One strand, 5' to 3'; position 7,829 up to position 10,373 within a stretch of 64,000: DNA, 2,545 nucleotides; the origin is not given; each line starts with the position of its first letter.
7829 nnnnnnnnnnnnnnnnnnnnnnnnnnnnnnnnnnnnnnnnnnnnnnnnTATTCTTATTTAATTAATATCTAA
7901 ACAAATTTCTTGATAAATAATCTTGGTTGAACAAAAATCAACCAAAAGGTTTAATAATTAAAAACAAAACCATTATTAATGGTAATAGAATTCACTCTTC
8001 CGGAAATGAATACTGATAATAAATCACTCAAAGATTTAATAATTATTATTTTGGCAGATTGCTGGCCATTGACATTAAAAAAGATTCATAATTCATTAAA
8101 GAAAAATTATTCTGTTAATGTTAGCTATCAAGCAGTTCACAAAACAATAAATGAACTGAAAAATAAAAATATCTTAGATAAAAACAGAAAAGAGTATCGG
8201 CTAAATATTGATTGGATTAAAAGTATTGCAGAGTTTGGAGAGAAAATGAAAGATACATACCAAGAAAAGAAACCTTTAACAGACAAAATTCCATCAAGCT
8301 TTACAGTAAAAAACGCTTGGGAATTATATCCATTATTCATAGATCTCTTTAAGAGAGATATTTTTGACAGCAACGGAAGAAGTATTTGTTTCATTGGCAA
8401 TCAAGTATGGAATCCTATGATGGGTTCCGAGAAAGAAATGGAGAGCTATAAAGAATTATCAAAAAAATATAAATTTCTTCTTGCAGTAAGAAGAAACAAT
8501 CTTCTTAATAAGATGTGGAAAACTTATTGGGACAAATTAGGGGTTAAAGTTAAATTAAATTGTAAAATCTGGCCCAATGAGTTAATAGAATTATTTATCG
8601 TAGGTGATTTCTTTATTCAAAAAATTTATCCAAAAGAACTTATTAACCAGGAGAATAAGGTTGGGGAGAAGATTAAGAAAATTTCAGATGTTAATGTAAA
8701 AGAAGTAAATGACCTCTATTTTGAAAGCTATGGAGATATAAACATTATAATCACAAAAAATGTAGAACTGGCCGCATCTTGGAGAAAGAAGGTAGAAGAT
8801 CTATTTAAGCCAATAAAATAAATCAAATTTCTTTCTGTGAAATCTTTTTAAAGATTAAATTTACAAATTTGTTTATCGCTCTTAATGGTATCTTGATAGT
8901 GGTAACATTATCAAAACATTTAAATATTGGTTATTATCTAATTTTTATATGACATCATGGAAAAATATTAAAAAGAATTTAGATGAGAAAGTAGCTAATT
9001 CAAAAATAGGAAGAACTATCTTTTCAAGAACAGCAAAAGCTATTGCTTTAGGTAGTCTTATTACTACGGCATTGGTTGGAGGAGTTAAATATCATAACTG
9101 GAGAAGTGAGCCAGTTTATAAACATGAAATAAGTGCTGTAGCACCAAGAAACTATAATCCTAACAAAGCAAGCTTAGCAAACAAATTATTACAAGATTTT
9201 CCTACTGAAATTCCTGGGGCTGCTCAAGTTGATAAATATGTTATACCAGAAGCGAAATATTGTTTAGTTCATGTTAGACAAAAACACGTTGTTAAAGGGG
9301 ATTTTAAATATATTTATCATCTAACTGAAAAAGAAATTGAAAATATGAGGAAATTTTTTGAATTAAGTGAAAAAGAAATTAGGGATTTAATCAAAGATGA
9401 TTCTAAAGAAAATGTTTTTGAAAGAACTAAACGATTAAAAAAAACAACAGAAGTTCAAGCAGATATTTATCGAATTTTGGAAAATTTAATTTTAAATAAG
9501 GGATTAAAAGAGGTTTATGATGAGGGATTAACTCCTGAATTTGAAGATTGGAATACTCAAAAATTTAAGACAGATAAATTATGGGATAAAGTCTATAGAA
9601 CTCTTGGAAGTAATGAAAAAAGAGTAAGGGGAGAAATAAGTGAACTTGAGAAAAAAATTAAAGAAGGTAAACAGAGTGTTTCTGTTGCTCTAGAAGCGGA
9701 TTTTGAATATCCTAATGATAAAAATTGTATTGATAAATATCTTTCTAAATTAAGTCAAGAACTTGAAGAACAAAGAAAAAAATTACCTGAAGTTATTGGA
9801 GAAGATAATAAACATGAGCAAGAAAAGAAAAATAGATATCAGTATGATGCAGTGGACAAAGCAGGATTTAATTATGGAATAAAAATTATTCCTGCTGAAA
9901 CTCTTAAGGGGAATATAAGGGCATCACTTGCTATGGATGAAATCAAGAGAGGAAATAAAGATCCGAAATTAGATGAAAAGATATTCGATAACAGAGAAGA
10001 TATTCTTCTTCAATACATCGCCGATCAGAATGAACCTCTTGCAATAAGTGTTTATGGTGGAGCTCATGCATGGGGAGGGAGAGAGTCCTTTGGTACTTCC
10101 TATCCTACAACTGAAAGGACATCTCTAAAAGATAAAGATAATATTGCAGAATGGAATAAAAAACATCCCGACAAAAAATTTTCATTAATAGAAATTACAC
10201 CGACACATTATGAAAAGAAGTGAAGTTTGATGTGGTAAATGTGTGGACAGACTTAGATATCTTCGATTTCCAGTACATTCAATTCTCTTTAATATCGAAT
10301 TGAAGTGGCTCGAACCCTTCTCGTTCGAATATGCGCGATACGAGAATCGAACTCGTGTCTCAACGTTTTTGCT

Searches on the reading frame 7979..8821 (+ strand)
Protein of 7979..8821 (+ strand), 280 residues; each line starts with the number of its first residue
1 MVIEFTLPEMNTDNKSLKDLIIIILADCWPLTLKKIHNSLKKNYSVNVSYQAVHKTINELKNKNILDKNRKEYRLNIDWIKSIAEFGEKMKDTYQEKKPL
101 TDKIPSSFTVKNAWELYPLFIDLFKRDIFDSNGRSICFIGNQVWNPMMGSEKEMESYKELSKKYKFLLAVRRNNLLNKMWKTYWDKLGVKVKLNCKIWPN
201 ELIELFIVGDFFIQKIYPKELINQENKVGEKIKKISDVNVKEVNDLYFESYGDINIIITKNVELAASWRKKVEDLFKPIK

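Call 30: search_protein_families(library=pfam, proteins=[window:7979-8821:+], max_evalue=0.01)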
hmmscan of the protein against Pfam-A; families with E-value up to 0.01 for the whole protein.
window:7979-8821:+ (280 aa): 0 families

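Call 78: search_protein_families(library=padloc, proteins=[window:7979-8821:+], max_evalue=0.01)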
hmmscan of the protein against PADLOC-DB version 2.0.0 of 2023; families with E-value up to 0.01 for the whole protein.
window:7979-8821:+ (280 aa): 0 families

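Call 79: search_protein_families(library=ncbifam, proteins=[window:7979-8821:+], max_evalue=10)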
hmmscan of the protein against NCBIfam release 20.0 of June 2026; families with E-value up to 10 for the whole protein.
window:7979-8821:+ (280 aa): 3 families
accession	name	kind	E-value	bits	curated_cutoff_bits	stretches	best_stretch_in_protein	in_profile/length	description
TIGR03469.1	HpnB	hypoth_equivalog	0.17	10.9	379.25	1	175-226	156-205/386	hopene-associated glycosyltransferase HpnB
NF046053.1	lipo_BPTD_2524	equivalog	0.18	12.1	50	1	20-78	10-65/132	BPTD_2524 family lipoprotein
NF053610.1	Sso10a_fam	subfamily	1.1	9.4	60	1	44-75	25-56/64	Sso10a family chromatin protein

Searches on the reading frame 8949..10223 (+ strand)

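Call 30: search_protein_families(library=pfam, proteins=[window:8949-10223:+], max_evalue=0.01)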
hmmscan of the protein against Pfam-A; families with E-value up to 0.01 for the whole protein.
window:8949-10223:+ (424 aa): 0 families

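Call 78: search_protein_families(library=padloc, proteins=[window:8949-10223:+], max_evalue=0.01)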
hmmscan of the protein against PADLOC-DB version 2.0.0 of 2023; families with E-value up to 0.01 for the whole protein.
window:8949-10223:+ (424 aa): 2 families
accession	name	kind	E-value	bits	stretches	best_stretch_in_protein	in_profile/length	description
PDLC01613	Csm3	-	0.00087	18.2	1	283-374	10-59/177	"CAS-III-A,CAS-III-D; effector_G7"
PDLC00094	GajA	-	0.0026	14.3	1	175-249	483-556/569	AAA ATPase domain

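Call 79: search_protein_families(library=ncbifam, proteins=[window:8949-10223:+], max_evalue=10)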
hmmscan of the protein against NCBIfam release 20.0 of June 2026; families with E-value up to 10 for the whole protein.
window:8949-10223:+ (424 aa): 3 families
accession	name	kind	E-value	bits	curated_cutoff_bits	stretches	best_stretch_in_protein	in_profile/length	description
NF006383.0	PRK08626.1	equivalog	0.072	11.3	663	1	127-180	435-488/657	fumarate reductase flavoprotein subunit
NF041291.1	StbC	equivalog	0.5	10.7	100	1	255-301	41-87/122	plasmid stabilization protein StbC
TIGR04527.1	mycoplas_twoTM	subfamily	3.7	7.2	125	1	225-322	44-139/248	MG_279/MG_280 family protein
